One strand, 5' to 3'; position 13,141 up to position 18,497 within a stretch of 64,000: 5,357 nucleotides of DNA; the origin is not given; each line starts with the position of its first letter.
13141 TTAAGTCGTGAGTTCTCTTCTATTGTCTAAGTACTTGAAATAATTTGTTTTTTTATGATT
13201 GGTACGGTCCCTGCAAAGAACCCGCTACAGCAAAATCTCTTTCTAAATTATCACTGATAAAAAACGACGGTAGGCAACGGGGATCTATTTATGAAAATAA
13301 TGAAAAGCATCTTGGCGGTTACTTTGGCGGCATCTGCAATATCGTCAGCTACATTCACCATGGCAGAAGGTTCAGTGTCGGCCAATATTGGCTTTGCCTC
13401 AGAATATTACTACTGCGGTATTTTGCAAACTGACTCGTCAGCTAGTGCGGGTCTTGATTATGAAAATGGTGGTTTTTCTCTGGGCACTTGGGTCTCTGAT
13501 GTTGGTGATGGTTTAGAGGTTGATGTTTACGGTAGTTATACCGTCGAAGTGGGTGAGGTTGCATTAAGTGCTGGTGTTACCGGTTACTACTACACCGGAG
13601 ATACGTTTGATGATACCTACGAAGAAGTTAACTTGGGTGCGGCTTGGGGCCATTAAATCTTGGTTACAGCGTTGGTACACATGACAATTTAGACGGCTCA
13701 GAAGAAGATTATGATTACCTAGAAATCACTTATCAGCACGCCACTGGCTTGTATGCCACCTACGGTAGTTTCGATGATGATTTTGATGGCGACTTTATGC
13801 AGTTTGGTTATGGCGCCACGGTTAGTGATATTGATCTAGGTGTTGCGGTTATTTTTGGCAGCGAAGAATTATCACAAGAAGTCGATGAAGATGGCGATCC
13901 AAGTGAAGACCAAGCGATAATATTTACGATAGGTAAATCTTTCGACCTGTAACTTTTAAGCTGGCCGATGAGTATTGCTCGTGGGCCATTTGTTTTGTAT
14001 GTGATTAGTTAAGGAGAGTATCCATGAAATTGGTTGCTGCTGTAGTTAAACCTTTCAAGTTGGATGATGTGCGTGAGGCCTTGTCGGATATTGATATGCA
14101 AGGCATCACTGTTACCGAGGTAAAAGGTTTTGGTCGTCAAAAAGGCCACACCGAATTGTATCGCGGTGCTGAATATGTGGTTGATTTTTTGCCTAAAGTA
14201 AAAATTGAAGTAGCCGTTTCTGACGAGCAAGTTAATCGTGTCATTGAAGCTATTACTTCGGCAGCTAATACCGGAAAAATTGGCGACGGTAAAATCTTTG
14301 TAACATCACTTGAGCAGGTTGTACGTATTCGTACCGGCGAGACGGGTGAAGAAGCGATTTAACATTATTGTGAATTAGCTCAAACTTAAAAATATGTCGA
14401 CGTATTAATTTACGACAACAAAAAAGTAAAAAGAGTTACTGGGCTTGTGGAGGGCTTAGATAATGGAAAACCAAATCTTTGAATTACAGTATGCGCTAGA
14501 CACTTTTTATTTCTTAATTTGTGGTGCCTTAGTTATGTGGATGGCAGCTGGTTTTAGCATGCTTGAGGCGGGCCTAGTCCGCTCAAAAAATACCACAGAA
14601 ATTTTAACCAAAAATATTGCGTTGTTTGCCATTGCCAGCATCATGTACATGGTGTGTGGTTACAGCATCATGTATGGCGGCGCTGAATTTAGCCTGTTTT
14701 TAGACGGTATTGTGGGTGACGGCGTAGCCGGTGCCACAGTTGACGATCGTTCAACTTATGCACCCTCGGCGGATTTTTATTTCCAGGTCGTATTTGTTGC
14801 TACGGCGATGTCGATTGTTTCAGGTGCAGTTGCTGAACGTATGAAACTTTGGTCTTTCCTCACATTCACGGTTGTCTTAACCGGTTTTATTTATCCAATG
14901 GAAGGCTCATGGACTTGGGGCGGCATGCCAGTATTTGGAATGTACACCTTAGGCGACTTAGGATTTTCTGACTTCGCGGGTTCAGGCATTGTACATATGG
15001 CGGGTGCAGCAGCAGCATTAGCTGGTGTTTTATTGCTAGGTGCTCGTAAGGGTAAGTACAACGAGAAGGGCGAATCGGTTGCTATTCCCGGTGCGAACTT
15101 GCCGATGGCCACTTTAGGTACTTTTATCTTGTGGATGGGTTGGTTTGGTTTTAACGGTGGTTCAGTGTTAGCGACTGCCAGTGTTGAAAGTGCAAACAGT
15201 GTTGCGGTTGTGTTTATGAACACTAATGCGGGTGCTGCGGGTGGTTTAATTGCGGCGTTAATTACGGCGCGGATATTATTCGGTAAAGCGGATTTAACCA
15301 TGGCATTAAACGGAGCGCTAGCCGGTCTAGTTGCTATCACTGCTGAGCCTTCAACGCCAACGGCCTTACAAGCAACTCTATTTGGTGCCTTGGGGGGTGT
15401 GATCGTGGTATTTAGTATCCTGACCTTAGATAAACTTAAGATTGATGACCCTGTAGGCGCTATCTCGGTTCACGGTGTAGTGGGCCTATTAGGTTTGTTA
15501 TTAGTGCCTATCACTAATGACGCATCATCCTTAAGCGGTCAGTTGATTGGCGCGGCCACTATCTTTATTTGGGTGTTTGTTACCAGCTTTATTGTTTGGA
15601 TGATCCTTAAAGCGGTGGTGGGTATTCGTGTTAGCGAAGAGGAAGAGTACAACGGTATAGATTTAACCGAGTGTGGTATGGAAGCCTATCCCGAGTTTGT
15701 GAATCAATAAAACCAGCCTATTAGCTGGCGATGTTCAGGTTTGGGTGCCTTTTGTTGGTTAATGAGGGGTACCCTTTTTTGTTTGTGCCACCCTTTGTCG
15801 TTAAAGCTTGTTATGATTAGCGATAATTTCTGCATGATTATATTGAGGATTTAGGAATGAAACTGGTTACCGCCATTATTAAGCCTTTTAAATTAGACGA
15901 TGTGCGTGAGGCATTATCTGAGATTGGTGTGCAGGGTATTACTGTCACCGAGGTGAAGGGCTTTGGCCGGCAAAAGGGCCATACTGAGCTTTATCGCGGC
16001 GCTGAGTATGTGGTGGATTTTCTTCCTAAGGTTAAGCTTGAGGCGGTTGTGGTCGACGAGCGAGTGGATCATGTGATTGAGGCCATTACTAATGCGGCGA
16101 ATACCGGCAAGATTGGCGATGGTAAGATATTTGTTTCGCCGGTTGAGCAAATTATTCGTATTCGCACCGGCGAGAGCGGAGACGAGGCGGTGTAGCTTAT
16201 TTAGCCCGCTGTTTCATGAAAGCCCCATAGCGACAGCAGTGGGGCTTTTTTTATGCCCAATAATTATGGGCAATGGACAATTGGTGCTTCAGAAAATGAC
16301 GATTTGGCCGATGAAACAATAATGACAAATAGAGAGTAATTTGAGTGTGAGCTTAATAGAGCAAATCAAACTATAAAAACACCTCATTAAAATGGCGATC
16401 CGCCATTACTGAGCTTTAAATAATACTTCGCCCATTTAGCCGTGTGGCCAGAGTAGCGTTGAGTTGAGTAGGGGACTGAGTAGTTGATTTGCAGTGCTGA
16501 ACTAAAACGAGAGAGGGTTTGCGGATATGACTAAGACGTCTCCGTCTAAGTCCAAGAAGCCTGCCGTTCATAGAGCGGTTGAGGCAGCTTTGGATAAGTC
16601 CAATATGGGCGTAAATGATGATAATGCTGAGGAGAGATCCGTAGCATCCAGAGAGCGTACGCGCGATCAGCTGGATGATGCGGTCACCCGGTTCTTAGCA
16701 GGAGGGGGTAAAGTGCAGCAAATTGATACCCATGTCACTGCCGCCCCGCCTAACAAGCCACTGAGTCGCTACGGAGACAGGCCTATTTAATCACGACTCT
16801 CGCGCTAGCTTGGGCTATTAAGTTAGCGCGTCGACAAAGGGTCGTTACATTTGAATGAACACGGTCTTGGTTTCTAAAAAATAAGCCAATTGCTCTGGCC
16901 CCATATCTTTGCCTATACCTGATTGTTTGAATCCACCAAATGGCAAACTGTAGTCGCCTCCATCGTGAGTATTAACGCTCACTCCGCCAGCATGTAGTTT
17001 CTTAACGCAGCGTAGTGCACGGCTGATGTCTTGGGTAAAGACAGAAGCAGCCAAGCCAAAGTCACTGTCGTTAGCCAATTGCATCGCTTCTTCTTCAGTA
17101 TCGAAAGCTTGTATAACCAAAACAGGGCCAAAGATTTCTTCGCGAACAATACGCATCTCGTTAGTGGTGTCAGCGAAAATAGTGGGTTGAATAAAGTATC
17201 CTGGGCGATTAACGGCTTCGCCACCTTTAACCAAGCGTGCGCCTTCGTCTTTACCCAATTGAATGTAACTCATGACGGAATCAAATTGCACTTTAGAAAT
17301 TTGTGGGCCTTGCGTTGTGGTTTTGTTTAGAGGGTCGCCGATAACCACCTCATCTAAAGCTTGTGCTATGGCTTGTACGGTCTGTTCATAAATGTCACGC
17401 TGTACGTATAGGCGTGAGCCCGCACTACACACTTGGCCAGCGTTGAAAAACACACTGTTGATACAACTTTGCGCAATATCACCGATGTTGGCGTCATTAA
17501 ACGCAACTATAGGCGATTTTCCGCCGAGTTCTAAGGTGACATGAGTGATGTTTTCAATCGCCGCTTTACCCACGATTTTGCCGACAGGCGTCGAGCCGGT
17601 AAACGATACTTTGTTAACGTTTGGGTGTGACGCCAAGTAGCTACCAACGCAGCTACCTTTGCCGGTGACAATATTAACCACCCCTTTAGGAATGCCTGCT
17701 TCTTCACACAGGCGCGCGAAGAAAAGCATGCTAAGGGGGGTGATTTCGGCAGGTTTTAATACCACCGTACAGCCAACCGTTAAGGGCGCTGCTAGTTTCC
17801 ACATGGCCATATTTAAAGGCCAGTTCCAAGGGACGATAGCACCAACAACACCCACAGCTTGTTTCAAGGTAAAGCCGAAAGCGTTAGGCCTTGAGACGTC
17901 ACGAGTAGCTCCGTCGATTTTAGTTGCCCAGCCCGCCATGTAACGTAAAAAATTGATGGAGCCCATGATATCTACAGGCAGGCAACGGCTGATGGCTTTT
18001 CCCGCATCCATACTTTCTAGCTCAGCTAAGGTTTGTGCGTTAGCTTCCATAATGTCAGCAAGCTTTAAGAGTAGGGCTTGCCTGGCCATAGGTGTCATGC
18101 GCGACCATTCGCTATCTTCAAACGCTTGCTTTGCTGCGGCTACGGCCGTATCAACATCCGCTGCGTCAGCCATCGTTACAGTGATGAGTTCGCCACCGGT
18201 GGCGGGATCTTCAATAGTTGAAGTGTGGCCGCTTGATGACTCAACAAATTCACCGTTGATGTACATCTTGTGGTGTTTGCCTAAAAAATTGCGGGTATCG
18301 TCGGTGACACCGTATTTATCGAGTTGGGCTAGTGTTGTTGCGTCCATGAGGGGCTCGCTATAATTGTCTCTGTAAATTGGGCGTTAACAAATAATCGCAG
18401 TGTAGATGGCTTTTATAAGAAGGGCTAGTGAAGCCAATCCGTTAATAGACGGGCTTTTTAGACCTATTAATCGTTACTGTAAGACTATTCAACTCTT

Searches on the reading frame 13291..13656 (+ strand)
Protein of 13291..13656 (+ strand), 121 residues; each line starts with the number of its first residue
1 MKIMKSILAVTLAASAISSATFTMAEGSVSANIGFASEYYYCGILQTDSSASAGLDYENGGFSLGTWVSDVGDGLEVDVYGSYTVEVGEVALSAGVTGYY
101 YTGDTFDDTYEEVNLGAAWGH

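Call 80: search_protein_families(library=pfam, proteins=[window:13291-13656:+], max_evalue=0.000001)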
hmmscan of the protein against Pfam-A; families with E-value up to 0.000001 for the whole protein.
window:13291-13656:+ (121 aa): 1 family
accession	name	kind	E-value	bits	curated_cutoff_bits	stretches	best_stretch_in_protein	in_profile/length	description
PF09694.16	Gcw_chp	-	3.9e-10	40.6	24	1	28-111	9-103/230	Bacterial protein of unknown function (Gcw_chp)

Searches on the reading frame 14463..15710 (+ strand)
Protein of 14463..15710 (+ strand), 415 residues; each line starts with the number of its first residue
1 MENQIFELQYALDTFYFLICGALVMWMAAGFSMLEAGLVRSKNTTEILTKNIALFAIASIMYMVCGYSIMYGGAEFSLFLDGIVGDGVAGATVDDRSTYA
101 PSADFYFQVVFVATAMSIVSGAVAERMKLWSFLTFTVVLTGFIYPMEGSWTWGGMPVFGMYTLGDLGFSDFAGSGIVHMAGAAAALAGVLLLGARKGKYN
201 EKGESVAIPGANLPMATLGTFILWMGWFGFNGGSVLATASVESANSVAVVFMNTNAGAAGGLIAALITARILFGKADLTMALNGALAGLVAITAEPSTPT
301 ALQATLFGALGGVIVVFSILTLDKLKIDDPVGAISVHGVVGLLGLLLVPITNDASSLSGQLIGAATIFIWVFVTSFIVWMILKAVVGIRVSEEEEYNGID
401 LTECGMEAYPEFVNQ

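Call 30: search_protein_families(library=ncbifam, proteins=[window:14463-15710:+], max_evalue=0.00001)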
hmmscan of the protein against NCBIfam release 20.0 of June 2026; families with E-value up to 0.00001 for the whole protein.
window:14463-15710:+ (415 aa): 3 families
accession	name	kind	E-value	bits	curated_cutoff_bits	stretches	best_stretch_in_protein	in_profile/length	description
TIGR03644.1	marine_trans_1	hypoth_equivalog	1.8e-199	662.6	514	1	10-412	1-404/404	probable ammonium transporter, marine subtype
TIGR00836.1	amt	subfamily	8.8e-105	350.9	343.3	1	13-409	1-406/406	ammonium transporter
NF007947.0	PRK10666.1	equivalog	1.5e-49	169.1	657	1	13-409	31-426/428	ammonium transporter AmtB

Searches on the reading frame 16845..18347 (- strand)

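Call 30: search_protein_families(library=ncbifam, proteins=[window:16845-18347:-], max_evalue=0.00001)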
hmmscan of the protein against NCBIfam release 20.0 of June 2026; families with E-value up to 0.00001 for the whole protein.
window:16845-18347:- (500 aa): 41 families (the best 25 are shown)
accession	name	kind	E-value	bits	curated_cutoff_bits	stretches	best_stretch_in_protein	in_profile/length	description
NF045735.1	PaDhStyDPseudo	equivalog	2.4e-169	564.1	850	1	26-498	3-481/483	phenylacetaldehyde dehydrogenase StyD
TIGR01804.1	BADH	equivalog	1.9e-152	508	668.6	1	29-494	1-467/467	betaine-aldehyde dehydrogenase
NF045736.1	PaDhStyDRhodo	equivalog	2.5e-150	501.2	800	1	27-498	4-477/479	phenylacetaldehyde dehydrogenase StyD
NF009725.0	PRK13252.1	equivalog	1.4e-148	495.4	593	1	25-500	6-481/488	betaine-aldehyde dehydrogenase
NF010000.0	PRK13473.1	subfamily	9.7e-148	492.7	615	1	25-499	2-473/475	aminobutyraldehyde dehydrogenase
TIGR02299.1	HpaE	equivalog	1.8e-133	445.7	638.35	1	27-498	2-476/488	5-carboxymethyl-2-hydroxymuconate semialdehyde dehydrogenase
NF007352.0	PRK09847.1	equivalog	4.3e-128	427.9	850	1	25-499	19-492/495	aldehyde dehydrogenase PuuC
NF042993.1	AlphKGSA_gudD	equivalog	4.4e-124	414.8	770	1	26-499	4-481/481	alpha-ketoglutaric semialdehyde dehydrogenase GucD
NF050026.1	AcaldDHExaC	equivalog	6.3e-122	407.7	900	1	24-498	14-493/503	acetaldehyde dehydrogenase ExaC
TIGR01780.1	SSADH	subfamily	1.9e-120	402.8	646.35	1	46-494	2-448/448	succinate-semialdehyde dehydrogenase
NF007497.0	PRK10090.1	equivalog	2.3e-120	402.6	500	1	24-500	5-479/480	aldehyde dehydrogenase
TIGR03216.1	OH_muco_semi_DH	equivalog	2.7e-119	398.9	693.25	1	27-499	2-480/481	2-hydroxymuconic semialdehyde dehydrogenase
TIGR03374.1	ABALDH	equivalog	2e-116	389.6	909.3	1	25-484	1-457/472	aminobutyraldehyde dehydrogenase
NF052305.1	DioxValDhHalo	equivalog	6e-114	381.6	750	1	24-498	3-481/483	2,5-dioxovalerate dehydrogenase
TIGR04284.1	aldehy_Rv0768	hypoth_equivalog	2.2e-111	373.2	775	1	27-496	2-476/480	aldehyde dehydrogenase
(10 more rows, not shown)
